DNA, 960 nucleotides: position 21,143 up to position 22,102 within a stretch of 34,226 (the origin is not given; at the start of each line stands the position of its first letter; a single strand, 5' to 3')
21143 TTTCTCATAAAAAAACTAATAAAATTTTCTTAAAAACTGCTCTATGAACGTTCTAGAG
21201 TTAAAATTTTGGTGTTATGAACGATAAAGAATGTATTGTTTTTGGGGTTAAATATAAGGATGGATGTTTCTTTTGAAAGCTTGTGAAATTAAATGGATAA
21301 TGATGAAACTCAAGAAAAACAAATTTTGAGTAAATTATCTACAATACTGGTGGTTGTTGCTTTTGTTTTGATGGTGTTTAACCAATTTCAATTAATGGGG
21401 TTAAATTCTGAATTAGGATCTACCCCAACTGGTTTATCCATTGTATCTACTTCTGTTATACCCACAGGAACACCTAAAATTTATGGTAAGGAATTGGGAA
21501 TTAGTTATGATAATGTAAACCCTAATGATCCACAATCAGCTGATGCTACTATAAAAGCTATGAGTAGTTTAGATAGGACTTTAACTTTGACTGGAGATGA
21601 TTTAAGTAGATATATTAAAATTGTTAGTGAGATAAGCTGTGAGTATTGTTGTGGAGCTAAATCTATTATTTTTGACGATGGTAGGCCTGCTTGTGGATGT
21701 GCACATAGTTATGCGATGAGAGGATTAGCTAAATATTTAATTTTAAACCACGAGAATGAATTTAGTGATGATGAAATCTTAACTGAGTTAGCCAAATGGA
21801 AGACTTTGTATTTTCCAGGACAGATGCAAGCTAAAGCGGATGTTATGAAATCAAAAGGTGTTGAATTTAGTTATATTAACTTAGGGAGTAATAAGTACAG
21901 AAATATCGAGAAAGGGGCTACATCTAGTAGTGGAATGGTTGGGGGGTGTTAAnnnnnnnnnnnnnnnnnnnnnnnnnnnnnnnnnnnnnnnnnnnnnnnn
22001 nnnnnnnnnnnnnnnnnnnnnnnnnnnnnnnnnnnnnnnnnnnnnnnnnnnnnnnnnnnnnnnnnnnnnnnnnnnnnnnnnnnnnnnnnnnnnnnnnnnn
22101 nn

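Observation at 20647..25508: Extracytoplasmic thiol/metal-handling gene cluster headed by a membrane-tethered wHTH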

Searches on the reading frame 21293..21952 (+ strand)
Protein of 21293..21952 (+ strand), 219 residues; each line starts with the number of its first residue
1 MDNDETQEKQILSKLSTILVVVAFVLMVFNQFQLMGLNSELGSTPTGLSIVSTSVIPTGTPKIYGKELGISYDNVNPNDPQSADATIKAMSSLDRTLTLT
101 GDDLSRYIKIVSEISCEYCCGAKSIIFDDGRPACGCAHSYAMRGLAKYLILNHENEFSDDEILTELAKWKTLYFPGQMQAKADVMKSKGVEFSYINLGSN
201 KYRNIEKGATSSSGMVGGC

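Call 3: search_protein_families(library=pfam, proteins=[window:21293-21952:+], max_evalue=0.1)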
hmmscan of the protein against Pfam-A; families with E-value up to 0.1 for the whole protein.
window:21293-21952:+ (219 aa): 1 family
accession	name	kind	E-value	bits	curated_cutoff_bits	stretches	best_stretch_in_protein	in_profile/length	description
PF10726.14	DUF2518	-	0.085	12.9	25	0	6-105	11-108/145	Protein of function (DUF2518)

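Call 8: search_protein_families(library=ncbifam, proteins=[window:21293-21952:+], max_evalue=0.1)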
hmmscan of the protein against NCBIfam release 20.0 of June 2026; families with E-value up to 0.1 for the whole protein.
window:21293-21952:+ (219 aa): 1 family
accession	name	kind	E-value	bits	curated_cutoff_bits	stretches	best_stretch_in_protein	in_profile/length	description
NF000418.2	blaOXA-214_like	exception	0.011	15.2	600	1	47-100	69-122/275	OXA-214 family carbapenem-hydrolyzing class D beta-lactamase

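Call 10: find_homologous_proteins(query=window:21293-21949:+, max_evalue=0.001)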
Query window:21293-21949:+ (219 aa): 1830 proteins with E <= 0.001 among 2016 candidates; the best 120 are listed.
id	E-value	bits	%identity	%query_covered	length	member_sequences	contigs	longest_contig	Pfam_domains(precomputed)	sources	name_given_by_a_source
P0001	3.2e-141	486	100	100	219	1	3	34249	-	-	-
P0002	5.1e-95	335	70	97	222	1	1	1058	-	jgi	jgi:hypothetical protein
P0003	1.1e-92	327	71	94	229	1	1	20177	-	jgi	jgi:hypothetical protein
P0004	4.1e-91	322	65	98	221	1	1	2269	-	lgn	-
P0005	1.5e-89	317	68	89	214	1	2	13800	-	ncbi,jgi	-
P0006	5.2e-87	309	62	98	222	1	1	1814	-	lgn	-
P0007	7.2e-86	305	61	98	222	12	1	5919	-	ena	-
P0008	1.4e-85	304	68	87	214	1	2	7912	-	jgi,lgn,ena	-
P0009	1.8e-85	304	67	97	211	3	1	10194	-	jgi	jgi:hypothetical protein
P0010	1.9e-85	304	71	87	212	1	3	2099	-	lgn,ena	-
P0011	3.2e-84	300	69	87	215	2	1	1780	-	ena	-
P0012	2.1e-82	294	54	100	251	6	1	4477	-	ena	-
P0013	2.3e-82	294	60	89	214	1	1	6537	-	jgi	jgi:hypothetical protein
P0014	7.0e-82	292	58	94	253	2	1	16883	-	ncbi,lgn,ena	ncbi:MAG: hypothetical protein ABIB47_00035 [Candidatus Woesearchaeota archaeon]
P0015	1.0e-81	291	70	82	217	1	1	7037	-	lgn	-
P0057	1.6e-76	274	58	92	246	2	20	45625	-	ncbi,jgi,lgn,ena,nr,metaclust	ncbi:MAG: hypothetical protein J4473_04605 [Candidatus Aenigmarchaeota archaeon]|nr:hypothetical pro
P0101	8.3e-75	269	55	98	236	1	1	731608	-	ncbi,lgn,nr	ncbi:MAG: hypothetical protein Q7J54_04170 [Candidatus Woesearchaeota archaeon]|nr:hypothetical prot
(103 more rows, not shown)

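Call 13: find_encoding_contigs(protein=P0101, flank=8000, max_places=2)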
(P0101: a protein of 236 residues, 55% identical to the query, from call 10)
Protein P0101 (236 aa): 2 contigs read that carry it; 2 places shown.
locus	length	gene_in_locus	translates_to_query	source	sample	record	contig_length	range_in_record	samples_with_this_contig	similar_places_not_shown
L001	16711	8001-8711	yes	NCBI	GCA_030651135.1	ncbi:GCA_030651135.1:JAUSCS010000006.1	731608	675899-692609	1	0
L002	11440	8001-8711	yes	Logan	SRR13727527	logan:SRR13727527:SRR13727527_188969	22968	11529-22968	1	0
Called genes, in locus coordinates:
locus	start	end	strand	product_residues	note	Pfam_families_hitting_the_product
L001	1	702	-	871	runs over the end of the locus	-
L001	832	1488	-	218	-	-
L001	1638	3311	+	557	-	PF07728:AAA_5 (faint), PF20720:nSTAND3 (faint), PF05496:RuvB_N (weak), PF00004:AAA, PF17862:AAA_lid_3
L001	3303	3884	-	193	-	-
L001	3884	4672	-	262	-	PF05833:NFACT_N (weak), PF05670:NFACT-R_1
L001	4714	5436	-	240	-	PF01015:Ribosomal_S3Ae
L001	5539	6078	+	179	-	PF24034:DUF7343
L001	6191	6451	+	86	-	-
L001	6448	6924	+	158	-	PF13798:PCYCGC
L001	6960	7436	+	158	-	-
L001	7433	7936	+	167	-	-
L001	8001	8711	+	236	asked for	-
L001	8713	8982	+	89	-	-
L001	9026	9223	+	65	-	-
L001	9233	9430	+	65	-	-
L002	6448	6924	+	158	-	PF13798:PCYCGC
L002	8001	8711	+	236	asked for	-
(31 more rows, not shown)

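Call 14: find_encoding_contigs(protein=P0057, flank=8000, max_places=2)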
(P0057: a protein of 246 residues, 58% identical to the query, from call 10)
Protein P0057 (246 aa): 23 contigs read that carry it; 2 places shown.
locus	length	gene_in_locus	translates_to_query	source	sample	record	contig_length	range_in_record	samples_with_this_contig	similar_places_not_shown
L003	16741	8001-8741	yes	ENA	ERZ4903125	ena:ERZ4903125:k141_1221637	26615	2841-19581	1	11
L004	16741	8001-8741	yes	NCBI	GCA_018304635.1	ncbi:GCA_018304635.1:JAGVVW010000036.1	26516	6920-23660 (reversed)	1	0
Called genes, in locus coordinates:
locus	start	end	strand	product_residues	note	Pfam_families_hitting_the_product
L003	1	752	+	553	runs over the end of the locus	PF05833:NFACT_N, PF05670:NFACT-R_1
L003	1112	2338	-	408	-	PF00155:Aminotran_1_2, PF00266:Aminotran_5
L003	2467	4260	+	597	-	-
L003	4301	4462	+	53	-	-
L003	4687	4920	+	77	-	-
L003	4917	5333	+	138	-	PF01850:PIN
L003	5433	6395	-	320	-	PF00004:AAA (weak), PF16193:AAA_assoc_2 (faint), PF21960:RCF1-5-like_lid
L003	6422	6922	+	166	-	PF24034:DUF7343 (weak), PF01047:MarR (weak), PF12802:MarR_2 (weak)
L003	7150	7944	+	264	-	PF13192:Thioredoxin_3 (faint)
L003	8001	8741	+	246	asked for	-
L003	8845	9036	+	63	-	-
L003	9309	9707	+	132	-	PF13798:PCYCGC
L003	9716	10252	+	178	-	-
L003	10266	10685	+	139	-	-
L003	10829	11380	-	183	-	PF01814:Hemerythrin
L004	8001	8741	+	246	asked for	-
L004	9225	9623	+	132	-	PF13798:PCYCGC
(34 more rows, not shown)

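Call 24: find_related_loci(query=A1, collection=genome_contigs, flank=10000)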
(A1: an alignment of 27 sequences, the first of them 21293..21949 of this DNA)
Query A1 (219 aa) in genome_contigs; peptide patterns used: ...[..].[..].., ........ (x = any residue, [..] = any of these).
490 stretches matched a pattern; 399 encode a relative of the query (tblastn E <= 1e-3); the best 80 are kept; 80 distinct loci.
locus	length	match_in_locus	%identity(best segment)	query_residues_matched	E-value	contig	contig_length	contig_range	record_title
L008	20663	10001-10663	62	5-219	2e-94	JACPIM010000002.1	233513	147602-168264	MAG: Candidatus Woesearchaeota archaeon isolate NC_groundwater_440_Ag_B-0.1um_30_18 GD18-4_B1_scaffold_175342, whole gen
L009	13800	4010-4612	67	7-207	6e-91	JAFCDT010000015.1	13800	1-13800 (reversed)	Candidatus Woesearchaeota archaeon isolate Meg22_1012_Bin_105 Meg22_1012_Bin_105_scaffold_14516, whole genome shotgun se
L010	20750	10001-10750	54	1-219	1e-90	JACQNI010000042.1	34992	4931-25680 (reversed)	MAG: Candidatus Woesearchaeota archaeon isolate NC_groundwater_1251_Ag_S-0.1um_31_108 S_p1_S3_coassembly_k141_1213022, w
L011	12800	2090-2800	58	14-219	9e-90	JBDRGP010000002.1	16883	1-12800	MAG: Candidatus Woesearchaeota archaeon isolate MEGAHIT-group-1.443 k141_6949, whole genome shotgun sequence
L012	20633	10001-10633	59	1-219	2e-84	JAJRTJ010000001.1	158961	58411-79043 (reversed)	MAG: archaeon isolate Dive96_bin1.432 k141_90118, whole genome shotgun sequence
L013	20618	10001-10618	58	19-219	1e-83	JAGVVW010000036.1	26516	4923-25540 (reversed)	MAG: Candidatus Aenigmatarchaeota archaeon isolate RIFCSPHIGHO2_02_FULL_36_49 rifcsphigho2_02_scaffold_7720, whole genom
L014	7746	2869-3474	59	15-219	1e-82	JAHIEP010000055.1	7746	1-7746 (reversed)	MAG: Nanoarchaeota archaeon isolate KR11_0.1_MetaG.mb.26 KR11_0.1_MetaG.mb.26_k141_407764, whole genome shotgun sequence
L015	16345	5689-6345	58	9-219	1e-82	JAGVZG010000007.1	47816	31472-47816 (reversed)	Candidatus Woesearchaeota archaeon isolate RIFCSPHIGHO2_02_FULL_30_43 rifcsphigho2_02_scaffold_735, whole genome shotgun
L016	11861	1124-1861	49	4-219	5e-81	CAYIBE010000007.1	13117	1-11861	MAG TPA_asm: Candidatus Woesearchaeota archaeon isolate ERP119705_co1_791 genome assembly, contig: NODE_6073_length_1311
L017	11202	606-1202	64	18-219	1e-80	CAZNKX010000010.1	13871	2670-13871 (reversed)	MAG TPA_asm: Candidatus Woesearchaeota archaeon isolate SRP200020_co5_183 genome assembly, contig: NODE_6861_length_1387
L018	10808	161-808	59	19-219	3e-80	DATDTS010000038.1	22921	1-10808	MAG TPA_asm: Candidatus Bilamarchaeaceae archaeon isolate SMAG_U8037 k141_1221380, whole genome shotgun sequence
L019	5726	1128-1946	49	1-219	3e-80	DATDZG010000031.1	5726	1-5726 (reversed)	MAG TPA_asm: Candidatus Nanoarchaeia archaeon isolate SMAG_U8186 k141_2337610, whole genome shotgun sequence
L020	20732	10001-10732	51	6-219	1e-79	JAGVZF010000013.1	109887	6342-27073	Candidatus Woesearchaeota archaeon isolate RIFCSPHIGHO2_01_FULL_29_27 rifcsphigho2_01_scaffold_1645, whole genome shotgu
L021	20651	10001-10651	55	12-219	2e-79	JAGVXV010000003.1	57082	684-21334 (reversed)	Candidatus Woesearchaeota archaeon isolate RIFCSPLOWO2_12_FULL_38_19 rifcsplowo2_12_scaffold_1372, whole genome shotgun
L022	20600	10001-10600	57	15-219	2e-79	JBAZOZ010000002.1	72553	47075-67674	MAG: Candidatus Pacearchaeota archaeon isolate SO_2017_SWC_18 scaffold_383_c1_LP-4_2017, whole genome shotgun sequence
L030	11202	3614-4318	50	1-207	4e-78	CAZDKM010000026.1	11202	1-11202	MAG TPA_asm: Candidatus Woesearchaeota archaeon isolate SRP269290_co3_970 genome assembly, contig: NODE_7254_length_1120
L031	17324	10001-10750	50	4-219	9e-78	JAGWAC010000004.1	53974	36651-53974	Candidatus Woesearchaeota archaeon isolate RIFCSPHIGHO2_02_FULL_29_19 rifcsphigho2_02_scaffold_971, whole genome shotgun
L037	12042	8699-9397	51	5-219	2e-76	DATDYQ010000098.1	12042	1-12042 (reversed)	MAG TPA_asm: Candidatus Nanoarchaeia archaeon isolate SMAG_U8169 k141_1498870, whole genome shotgun sequence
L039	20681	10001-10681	50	6-219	4e-76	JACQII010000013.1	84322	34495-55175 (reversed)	MAG: Candidatus Aenigmatarchaeota archaeon isolate NC_groundwater_1121_Ag_S-0.1um_63_48 S_p1_S3_coassembly_k141_1920669,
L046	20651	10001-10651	51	12-219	1e-75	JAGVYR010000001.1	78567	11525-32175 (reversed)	Candidatus Woesearchaeota archaeon isolate RIFCSPHIGHO2_02_FULL_44_15 rifcsphigho2_02_scaffold_288, whole genome shotgun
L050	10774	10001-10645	53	7-219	4e-75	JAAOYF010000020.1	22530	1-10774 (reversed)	Candidatus Woesearchaeota archaeon isolate DPANNHV_H2.bin.75 k83_590473, whole genome shotgun sequence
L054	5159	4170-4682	65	55-219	5e-75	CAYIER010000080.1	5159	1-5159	MAG TPA_asm: uncultured archaeon isolate ERP119705_co19_171 genome assembly, contig: NODE_23823_length_5159_cov_8.924765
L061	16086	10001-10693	50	5-219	3e-74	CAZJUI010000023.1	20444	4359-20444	MAG TPA_asm: Candidatus Woesearchaeota archaeon isolate binchicken_co38_527 genome assembly, contig: NODE_5486_length_20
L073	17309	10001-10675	47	7-219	2e-73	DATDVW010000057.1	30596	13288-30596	MAG TPA_asm: Candidatus Nanoarchaeia archaeon isolate SMAG_U8094 k141_492182, whole genome shotgun sequence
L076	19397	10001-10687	49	1-219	3e-73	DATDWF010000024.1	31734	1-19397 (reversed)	MAG TPA_asm: Candidatus Nanoarchaeia archaeon isolate SMAG_U8103 k141_1937521, whole genome shotgun sequence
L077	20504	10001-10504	66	55-219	3e-73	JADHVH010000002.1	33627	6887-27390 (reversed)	MAG: Candidatus Pacearchaeota archaeon isolate BS150m-G67 BS-150m-C1050, whole genome shotgun sequence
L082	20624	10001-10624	53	8-216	1e-72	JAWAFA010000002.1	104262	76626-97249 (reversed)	MAG: Candidatus Pacearchaeota archaeon isolate QQ_201907_bins_24 QQ_201907_bins_24_scaffold_2, whole genome shotgun sequ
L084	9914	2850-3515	53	7-219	6e-73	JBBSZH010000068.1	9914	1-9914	MAG: Nanoarchaeota archaeon isolate H43-bin087_1 H43_bin087_1_000000000071, whole genome shotgun sequence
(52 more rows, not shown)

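Call 28: search_protein_families(library=pfam, proteins=[L076:12160-12687:+, L046:14476-14907:+, L061:11919-12419:+, L030:444-956:-, L019:3466-3912:+, L054:1292-2164:-, L039:10686-10964:+, L030:1350-1850:-, L050:3906-4145:+, L014:6530-6988:+], max_evalue=0.05)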
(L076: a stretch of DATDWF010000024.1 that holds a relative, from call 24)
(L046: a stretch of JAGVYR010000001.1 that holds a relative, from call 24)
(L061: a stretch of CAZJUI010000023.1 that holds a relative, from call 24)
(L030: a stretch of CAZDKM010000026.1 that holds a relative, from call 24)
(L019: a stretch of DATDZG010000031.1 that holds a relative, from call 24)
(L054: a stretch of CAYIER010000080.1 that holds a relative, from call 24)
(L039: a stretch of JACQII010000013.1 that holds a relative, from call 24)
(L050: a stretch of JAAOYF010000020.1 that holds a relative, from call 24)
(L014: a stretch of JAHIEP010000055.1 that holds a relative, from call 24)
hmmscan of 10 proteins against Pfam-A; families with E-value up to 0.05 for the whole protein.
L076:12160-12687:+ (175 aa): 0 families

L046:14476-14907:+ (143 aa): 1 family
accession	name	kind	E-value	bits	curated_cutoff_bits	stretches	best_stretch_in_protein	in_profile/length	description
PF17255.8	EbsA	-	0.014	16.1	25.9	1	54-108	32-83/133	EbsA-like protein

L061:11919-12419:+ (166 aa): 1 family
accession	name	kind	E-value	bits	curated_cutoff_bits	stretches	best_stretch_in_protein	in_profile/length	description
PF25190.1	Tad5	-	0.028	15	27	0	37-122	35-99/123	Type I Thoeris inhibitor Tad5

L030:444-956:- (170 aa): 0 families

L019:3466-3912:+ (148 aa): 0 families

L054:1292-2164:- (290 aa): 2 families
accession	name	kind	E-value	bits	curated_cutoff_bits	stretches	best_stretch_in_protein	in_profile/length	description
PF13192.12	Thioredoxin_3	-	0.0041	17.6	24.8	0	219-240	40-60/76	Thioredoxin domain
PF13905.12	Thioredoxin_8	-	0.013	16.3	27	0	192-235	49-87/94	Thioredoxin-like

L039:10686-10964:+ (92 aa): 1 family
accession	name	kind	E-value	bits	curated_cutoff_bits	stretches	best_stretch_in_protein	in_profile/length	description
PF18926.5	DUF5676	-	4.6e-11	43.9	27.6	1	11-84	7-81/82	2TM family of unknown function (DUF5676)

L030:1350-1850:- (166 aa): 1 family
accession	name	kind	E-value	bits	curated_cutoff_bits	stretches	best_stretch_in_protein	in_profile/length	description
PF15179.11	Myc_target_1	-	0.0043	17.5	31.1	1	56-96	12-52/193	Myc target protein 1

L050:3906-4145:+ (79 aa): 5 families
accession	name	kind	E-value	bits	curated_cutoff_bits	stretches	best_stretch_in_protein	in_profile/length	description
PF11666.13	DUF2933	-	2.6e-06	27.9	21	1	45-73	22-50/52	Protein of unknown function (DUF2933)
PF24456.1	RHD_RETREG1-3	-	0.00032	20.7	27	1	16-59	119-162/184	RETREG1-3/ARL6IP-like, N-terminal reticulon-homology domain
PF14256.11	YwiC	-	0.0073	17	25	1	18-69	58-105/126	YwiC-like protein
PF01040.23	UbiA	-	0.011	15.4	34.2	1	13-77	181-244/250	UbiA prenyltransferase family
PF03116.20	NQR2_RnfD_RnfE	-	0.031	14.1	27.7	1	15-72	12-69/296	NQR2, RnfD, RnfE family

L014:6530-6988:+ (152 aa): 9 families
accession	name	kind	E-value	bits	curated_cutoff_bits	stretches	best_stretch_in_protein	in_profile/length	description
PF12171.14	zf-C2H2_jaz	-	6.9e-06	26.5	22.6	1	3-25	2-24/27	Zinc-finger double-stranded RNA-binding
PF12874.13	zf-met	-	0.0001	23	21.2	1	3-25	1-23/25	Zinc-finger of C2H2 type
PF00096.32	zf-C2H2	-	0.0021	18.8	25.2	1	3-26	1-23/23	Zinc finger, C2H2 type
PF13912.12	zf-C2H2_6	-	0.0037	17.7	25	1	2-27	1-26/27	C2H2-type zinc finger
PF13894.12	zf-C2H2_4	-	0.0056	17.7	27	1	3-26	1-24/24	C2H2-type zinc finger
PF10140.15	YukC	-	0.01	15.2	27.4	1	11-61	165-215/357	WXG100 protein secretion system (Wss), protein YukC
PF13462.12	Thioredoxin_4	-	0.018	15.7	23.2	1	99-146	116-161/165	Thioredoxin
PF15981.10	EAV_GP5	-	0.039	14.8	27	0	43-108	4-66/80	Envelope glycoprotein GP 5 of equine arteritis virus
PF02297.22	COX6B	-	0.04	14.5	26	0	67-94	15-39/66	Cytochrome oxidase c subunit VIb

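Call 29: predict_structure(alignment_id=A2)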
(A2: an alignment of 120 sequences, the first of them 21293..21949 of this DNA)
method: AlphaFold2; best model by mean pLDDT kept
length: 219 residues; sequences in the alignment: 120
mean_pLDDT: 89.8   pTM: 0.75
mean pLDDT of the five models: 89.8, 89.5, 89.5, 88.7, 88.4
residues with pLDDT >= 90: 164; 70-90: 31; 50-70: 12; < 50: 12
segments of 3 or more residues with pLDDT < 50: 41-45, 47-51
pLDDT, mean of each block of 10 residues (from residue 1): 64 92 95 71 47 84 97 96 97 98 98 90 95 95 98 97 98 95 96 97 91 81
secondary structure, 60 per line:
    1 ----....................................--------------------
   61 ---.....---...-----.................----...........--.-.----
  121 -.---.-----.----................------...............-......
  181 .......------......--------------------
elements in order: H5-40 H64-68 H80-96 H101-111 H137-152 H159-173 H175-187 H194-198

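Call 33: fold_search(model_id=the predicted structure, library=pdb)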
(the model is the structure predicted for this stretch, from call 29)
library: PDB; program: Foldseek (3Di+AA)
matches with E <= 10: 32; with E <= 0.001: 0
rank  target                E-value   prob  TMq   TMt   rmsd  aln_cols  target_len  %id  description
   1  6o8z_g                2.3e+00  0.02  0.11  0.14  14.2       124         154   12  Cryo-EM image reconstruction of the 70S Ribosome Enterococcus faecalis Class04 (released 2020-09-16)
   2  1y10_B                2.9e+00  0.05  0.21  0.15  14.2       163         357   11  Mycobacterial adenylyl cyclase Rv1264, holoenzyme, inhibited state (released 2005-05-24)
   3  4ydo_B                4.3e+00  0.02  0.13  0.09  15.0       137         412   18  CRYSTAL STRUCTURE OF CANDIDA ALBICANS PROTEIN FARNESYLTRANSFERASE IN APO FORM (released 2016-07-06)
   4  7ku6_A                4.8e+00  0.03  0.15  0.13  12.2       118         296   11  Dihydrodipicolinate synthase (DHDPS) from C.jejuni, H56N mutant with pyruvate bound in the active site (released 2021-12-01)
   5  4e0i_B                5.3e+00  0.02  0.14  0.20  13.3       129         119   12  Crystal structure of the C30S/C133S mutant of Erv1 from Saccharomyces cerevisiae (released 2012-08-29)
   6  5uc1_A                5.3e+00  0.01  0.13  0.13  13.6       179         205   11  Structural Analysis of Glucocorticoid Receptor beta Ligand Binding Domain Complexed with Glucocorticoid Antagonist RU- (released 2017-12-27)
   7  4yde_B                6.0e+00  0.01  0.13  0.09  14.9       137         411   18  CRYSTAL STRUCTURE OF CANDIDA ALBICANS PROTEIN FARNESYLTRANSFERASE BINARY COMPLEX WITH THE ISOPRENOID FARNESYLDIPHOSPHA (released 2016-07-06)
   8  7d6j_A                6.3e+00  0.01  0.13  0.07  17.3       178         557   11  Human serum albumin complexed with benzbromarone (released 2021-02-03)
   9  4kam_C                6.6e+00  0.01  0.09  0.06  16.0        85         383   12  X-ray crystal structure of O-acetylhomoserine sulfhydrylase MetC from Mycobacterium marinum ATCC BAA-535 / M (released 2013-05-01)
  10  6kn0_E                7.4e+00  0.02  0.15  0.16  13.4       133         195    8  caspase-1 P20/P10 C285A in complex with human GSDMD-C domain (released 2020-03-11)
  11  2is5_A                7.4e+00  0.02  0.12  0.16  10.6       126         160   10  Crystal structure of 3 residues truncated version of protein NMB1012 from Neisseria meningitides (released 2006-11-14)
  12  6rmu_B                7.4e+00  0.01  0.14  0.11  13.8       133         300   10  Crystal structure of disulphide-linked human C3d dimer in complex with Staphylococcus aureus complement subversion pro (released 2020-11-18)
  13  6snh_X                7.8e+00  0.01  0.17  0.10  13.8       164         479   13  Cryo-EM structure of yeast ALG6 in complex with 6AG9 Fab and Dol25-P-Glc (released 2020-03-11)
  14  5u5l_A                8.3e+00  0.02  0.12  0.11  11.0        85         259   16  X-ray Crystal Structure of the PPARgamma Ligand Binding Domain in Complex with Rivoglitazone (released 2017-08-23)
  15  9h9i_G                8.3e+00  0.01  0.11  0.16  13.0       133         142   12  Complex 2 (HEAD) 30S-IF1-IF3-tRNA-GE81112 (released 2025-08-06)
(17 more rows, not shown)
